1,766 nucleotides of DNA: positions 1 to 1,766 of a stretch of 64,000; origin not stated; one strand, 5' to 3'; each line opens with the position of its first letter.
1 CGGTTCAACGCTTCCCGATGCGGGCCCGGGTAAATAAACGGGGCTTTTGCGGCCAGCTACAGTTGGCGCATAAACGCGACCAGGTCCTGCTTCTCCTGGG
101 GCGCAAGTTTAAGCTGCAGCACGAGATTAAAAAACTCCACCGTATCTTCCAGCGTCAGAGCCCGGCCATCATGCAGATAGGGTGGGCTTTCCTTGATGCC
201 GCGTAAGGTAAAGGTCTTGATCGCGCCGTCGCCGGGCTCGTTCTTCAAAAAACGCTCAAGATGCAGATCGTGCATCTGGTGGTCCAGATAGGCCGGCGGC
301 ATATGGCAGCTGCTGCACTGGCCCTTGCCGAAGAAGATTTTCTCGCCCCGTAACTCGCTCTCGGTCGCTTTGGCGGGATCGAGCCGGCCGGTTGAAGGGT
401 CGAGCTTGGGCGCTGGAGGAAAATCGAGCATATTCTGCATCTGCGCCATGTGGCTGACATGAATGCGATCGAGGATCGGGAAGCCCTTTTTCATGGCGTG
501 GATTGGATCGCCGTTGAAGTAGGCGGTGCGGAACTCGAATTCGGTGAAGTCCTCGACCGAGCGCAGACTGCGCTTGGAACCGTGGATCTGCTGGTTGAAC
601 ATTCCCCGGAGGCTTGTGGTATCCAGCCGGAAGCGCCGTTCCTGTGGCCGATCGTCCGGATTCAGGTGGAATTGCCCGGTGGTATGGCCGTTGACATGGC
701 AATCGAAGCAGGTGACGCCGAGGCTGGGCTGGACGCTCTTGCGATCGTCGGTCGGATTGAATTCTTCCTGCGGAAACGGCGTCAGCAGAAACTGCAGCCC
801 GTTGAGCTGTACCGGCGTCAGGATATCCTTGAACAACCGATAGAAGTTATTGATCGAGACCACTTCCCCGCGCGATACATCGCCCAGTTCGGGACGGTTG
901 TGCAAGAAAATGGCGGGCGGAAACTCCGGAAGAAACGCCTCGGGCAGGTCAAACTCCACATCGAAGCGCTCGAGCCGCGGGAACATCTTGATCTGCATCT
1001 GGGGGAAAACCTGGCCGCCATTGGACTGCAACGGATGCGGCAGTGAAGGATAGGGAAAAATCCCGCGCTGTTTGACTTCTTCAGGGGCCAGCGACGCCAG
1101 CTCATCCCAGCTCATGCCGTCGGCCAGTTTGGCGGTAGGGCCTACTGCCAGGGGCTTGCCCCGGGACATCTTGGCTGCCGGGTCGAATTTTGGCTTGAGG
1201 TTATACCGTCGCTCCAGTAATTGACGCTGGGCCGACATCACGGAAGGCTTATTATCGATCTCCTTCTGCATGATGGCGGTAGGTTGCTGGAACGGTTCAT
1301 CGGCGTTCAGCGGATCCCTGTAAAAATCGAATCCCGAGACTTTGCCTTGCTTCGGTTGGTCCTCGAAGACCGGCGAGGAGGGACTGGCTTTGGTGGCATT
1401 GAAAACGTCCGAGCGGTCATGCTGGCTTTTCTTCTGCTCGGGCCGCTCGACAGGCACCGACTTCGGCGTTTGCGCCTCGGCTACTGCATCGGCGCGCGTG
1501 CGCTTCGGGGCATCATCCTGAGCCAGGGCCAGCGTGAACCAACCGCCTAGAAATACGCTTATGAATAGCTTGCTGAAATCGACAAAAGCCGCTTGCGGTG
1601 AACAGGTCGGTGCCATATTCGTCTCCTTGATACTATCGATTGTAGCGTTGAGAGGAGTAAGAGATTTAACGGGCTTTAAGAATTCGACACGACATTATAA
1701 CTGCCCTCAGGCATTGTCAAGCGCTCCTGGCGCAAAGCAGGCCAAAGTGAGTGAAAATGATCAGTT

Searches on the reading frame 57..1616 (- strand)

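Call 18: search_protein_families(library=pfam, proteins=[window:57-1616:-], max_evalue=0.001)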
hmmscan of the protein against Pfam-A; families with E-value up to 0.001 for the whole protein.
window:57-1616:- (519 aa): 0 families

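Call 42: search_protein_families(library=ncbifam, proteins=[window:57-1616:-], max_evalue=0.01)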
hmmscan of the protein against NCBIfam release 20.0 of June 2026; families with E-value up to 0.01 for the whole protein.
window:57-1616:- (519 aa): 6 families
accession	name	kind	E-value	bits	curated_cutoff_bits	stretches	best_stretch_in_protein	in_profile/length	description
TIGR03981.2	SAM_quin_mod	hypoth_equivalog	1.6e-07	30.5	340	1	418-452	264-298/411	His-Xaa-Ser system-associated MauG-like protein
TIGR03791.1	TTQ_mauG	equivalog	1.8e-06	27.4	443.85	1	414-496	152-244/291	tryptophan tryptophylquinone biosynthesis enzyme MauG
TIGR04039.1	MXAN_0977_Heme2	hypoth_equivalog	1.8e-06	27.3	362.85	1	459-497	238-276/336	MbnH family di-heme enzyme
NF040606.1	CytoC_perox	subfamily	0.00022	20.6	150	0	385-442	265-317/524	di-heme-cytochrome C peroxidase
NF052341.1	hydrazine_gamma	equivalog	0.0048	15.9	625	0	467-518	282-338/339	hydrazine synthase subunit gamma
NF033196.2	c_type_nonphoto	exception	0.0077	16.4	70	0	292-330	19-57/98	c-type cytochrome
